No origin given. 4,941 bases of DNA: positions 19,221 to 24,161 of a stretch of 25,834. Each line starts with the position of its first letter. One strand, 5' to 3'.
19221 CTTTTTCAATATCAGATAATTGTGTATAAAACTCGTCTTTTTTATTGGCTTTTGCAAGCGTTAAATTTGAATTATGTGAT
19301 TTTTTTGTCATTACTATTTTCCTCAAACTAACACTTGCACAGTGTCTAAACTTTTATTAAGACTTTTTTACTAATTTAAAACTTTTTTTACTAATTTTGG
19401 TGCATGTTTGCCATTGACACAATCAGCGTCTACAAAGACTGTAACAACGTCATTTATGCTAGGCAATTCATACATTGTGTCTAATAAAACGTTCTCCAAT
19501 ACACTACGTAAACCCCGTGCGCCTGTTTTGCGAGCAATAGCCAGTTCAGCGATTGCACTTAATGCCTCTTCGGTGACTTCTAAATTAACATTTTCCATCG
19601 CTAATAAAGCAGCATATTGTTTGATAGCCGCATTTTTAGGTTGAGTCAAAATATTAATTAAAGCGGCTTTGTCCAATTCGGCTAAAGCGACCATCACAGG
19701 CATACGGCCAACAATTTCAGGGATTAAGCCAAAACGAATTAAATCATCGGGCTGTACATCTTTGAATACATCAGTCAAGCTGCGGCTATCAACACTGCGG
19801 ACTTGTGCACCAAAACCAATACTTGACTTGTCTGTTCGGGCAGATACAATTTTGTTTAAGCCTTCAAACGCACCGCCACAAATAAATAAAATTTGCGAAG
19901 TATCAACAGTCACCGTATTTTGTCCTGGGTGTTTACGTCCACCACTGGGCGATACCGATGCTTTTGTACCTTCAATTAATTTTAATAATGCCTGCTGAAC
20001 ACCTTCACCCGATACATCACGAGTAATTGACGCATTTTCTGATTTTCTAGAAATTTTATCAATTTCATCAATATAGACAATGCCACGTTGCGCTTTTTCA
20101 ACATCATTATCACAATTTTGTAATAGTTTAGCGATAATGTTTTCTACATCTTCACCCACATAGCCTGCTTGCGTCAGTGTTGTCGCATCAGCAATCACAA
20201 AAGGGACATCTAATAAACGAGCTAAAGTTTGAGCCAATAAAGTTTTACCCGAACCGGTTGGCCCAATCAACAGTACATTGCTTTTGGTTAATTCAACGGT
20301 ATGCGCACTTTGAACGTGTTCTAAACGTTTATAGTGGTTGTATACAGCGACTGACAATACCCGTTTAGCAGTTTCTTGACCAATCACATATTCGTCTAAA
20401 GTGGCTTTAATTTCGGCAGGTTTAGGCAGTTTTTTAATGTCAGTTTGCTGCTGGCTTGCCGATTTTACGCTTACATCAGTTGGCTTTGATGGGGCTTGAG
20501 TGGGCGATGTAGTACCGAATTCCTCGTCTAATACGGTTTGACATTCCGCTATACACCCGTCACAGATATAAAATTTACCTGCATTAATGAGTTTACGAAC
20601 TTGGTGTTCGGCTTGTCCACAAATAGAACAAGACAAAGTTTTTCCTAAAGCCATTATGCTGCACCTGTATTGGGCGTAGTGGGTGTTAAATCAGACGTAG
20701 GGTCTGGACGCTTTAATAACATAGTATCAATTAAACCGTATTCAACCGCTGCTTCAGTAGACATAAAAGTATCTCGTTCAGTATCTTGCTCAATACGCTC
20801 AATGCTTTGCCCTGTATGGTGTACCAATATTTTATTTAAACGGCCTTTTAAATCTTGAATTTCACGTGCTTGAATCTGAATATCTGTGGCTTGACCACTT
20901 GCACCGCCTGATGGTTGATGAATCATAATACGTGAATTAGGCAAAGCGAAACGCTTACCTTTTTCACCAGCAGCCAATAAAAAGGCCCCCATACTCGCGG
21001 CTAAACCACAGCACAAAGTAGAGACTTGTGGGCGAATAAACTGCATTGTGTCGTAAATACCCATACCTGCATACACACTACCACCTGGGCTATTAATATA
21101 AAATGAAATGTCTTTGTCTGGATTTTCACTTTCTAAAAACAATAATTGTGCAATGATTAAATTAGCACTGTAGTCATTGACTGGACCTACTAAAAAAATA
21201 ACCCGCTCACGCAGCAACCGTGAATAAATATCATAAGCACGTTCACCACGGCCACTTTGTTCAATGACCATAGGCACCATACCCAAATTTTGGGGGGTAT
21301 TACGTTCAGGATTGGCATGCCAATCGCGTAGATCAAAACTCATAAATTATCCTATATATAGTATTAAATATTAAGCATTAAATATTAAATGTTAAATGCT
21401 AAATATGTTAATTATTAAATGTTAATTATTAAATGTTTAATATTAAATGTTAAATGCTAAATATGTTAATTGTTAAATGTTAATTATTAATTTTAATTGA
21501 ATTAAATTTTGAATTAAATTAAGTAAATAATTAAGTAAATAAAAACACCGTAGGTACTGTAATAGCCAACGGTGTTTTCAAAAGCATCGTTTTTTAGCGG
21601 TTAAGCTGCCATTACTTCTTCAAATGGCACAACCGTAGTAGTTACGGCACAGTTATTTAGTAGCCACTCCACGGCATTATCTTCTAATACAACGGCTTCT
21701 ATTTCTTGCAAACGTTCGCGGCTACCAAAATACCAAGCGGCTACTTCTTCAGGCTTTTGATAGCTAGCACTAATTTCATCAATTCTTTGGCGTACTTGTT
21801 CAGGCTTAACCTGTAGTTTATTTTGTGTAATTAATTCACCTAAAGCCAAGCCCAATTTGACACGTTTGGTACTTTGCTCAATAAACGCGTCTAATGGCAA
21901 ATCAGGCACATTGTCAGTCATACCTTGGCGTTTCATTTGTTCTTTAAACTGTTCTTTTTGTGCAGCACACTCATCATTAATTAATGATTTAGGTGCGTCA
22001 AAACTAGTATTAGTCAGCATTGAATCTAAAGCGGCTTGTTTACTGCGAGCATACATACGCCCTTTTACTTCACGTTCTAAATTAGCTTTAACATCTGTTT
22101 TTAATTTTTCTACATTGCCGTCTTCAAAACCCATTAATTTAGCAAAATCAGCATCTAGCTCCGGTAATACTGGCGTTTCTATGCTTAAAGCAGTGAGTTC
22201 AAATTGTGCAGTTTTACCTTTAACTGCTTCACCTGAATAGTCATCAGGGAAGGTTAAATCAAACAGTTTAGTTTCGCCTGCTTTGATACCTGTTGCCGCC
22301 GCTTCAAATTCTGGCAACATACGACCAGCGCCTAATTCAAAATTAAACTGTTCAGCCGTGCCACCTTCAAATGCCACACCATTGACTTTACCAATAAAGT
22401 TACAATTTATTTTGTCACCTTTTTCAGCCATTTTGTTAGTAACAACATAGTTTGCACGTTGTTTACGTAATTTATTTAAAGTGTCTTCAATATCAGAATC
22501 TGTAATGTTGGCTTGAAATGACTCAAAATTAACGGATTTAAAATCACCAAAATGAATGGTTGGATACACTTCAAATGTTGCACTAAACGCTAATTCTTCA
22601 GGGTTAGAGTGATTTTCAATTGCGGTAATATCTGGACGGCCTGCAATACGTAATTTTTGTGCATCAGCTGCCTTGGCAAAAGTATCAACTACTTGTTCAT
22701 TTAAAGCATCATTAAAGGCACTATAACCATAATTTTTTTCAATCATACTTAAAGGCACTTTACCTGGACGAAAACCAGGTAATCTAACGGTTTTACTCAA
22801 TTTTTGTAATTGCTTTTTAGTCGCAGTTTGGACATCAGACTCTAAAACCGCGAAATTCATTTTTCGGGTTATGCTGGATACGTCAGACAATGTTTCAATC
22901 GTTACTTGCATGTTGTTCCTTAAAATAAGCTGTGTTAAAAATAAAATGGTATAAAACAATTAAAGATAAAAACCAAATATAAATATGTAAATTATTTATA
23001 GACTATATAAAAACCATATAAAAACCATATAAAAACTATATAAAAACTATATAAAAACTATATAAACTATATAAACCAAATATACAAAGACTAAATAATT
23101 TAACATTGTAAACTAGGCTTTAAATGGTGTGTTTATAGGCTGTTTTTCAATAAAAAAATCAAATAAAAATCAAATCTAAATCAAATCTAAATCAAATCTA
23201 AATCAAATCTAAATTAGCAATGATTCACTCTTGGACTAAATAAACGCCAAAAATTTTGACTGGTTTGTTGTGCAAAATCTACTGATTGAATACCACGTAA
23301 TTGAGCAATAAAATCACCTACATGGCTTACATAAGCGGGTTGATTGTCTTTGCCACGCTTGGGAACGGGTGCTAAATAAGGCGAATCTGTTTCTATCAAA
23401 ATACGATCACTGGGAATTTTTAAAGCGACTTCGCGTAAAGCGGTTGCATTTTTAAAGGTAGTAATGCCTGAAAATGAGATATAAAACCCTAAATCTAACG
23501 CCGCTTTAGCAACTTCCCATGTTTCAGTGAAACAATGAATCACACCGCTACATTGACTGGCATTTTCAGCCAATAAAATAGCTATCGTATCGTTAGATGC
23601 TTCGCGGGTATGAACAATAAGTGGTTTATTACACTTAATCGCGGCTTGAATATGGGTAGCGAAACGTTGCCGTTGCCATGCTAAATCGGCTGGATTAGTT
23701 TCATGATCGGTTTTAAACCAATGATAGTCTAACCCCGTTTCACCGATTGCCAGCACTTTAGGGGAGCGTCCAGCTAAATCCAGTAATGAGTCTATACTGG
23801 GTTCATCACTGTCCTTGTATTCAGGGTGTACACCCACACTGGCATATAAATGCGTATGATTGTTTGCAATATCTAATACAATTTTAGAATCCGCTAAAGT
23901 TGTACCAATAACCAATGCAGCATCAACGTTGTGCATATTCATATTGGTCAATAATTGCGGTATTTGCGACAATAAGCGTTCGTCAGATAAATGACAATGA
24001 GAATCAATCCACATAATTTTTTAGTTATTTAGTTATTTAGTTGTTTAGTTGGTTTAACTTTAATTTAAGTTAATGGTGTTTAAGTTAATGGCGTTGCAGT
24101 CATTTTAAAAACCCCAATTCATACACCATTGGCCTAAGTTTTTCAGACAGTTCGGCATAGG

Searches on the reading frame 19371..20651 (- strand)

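Call 20: search_protein_families(library=ncbifam, proteins=[window:19371-20651:-], max_evalue=1e-10)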
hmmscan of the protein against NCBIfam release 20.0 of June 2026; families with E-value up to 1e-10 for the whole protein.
window:19371-20651:- (426 aa): 4 families
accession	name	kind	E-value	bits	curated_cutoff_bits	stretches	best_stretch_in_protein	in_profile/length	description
NF003745.1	PRK05342.1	equivalog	7.8e-190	631.1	359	1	4-423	4-410/418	ATP-dependent Clp protease ATP-binding subunit ClpX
TIGR00382.1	clpX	equivalog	5e-186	618.7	370.75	1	5-421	8-414/414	ATP-dependent protease ATP-binding subunit ClpX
TIGR00390.1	hslU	equivalog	9.2e-63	212.7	362.45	3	78-182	3-106/441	ATP-dependent protease ATPase subunit HslU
TIGR02639.1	ClpA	equivalog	4.3e-11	41.8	993.15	0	70-155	440-519/734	ATP-dependent Clp protease ATP-binding subunit ClpA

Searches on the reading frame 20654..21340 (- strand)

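Call 64: search_protein_families(library=pfam, proteins=[window:20654-21340:-], max_evalue=0.001)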
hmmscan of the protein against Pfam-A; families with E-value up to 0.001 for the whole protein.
window:20654-21340:- (228 aa): 1 family
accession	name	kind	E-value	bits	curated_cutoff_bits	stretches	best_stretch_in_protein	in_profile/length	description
PF00574.28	CLP_protease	-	6.4e-85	284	20.2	1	31-208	2-179/182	Clp protease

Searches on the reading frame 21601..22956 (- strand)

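Call 20: search_protein_families(library=ncbifam, proteins=[window:21601-22956:-], max_evalue=1e-10)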
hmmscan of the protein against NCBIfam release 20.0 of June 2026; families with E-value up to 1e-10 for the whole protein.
window:21601-22956:- (451 aa): 1 family
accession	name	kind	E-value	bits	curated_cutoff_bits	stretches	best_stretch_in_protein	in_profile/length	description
TIGR00115.1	tig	equivalog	2.3e-118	395.6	180.2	1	30-433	2-410/410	trigger factor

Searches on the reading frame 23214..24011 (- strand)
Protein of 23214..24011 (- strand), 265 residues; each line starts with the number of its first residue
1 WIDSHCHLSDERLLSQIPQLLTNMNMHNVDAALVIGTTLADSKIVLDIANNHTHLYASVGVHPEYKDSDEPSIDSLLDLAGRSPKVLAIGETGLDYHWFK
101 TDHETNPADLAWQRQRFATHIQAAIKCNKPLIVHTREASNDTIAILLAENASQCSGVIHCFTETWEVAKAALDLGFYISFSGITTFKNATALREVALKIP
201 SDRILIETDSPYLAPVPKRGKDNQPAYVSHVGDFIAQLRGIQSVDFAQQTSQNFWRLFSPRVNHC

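Call 20: search_protein_families(library=ncbifam, proteins=[window:23214-24011:-], max_evalue=1e-10)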
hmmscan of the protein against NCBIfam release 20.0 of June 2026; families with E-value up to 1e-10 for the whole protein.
window:23214-24011:- (265 aa): 5 families
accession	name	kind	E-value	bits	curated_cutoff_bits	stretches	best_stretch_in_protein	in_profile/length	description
TIGR00010.1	TIGR00010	subfamily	3.6e-82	275.6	206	1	2-259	2-252/253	YchF/TatD family DNA exonuclease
NF008075.0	PRK10812.1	equivalog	1.3e-74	250.8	438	1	2-259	4-255/265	metal-dependent hydrolase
NF007745.0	PRK10425.1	equivalog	1.6e-36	125.9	395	1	17-259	17-257/260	3'-5' ssDNA/RNA exonuclease TatD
NF008522.0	PRK11449.1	equivalog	2.1e-27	95.9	481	1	1-259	5-257/259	metal-dependent hydrolase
NF041926.1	QatD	equivalog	9.8e-23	80.5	230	1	3-256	1-238/239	Qat anti-phage system TatD family nuclease QatD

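Call 53: search_protein_families(library=padloc, proteins=[window:23214-24011:-], max_evalue=0.001)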
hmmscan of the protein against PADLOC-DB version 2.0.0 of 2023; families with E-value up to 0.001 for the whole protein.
window:23214-24011:- (265 aa): 1 family
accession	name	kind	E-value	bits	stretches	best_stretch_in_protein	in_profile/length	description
PDLC02215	QatD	-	5.8e-22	76.4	1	1-258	6-247/250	-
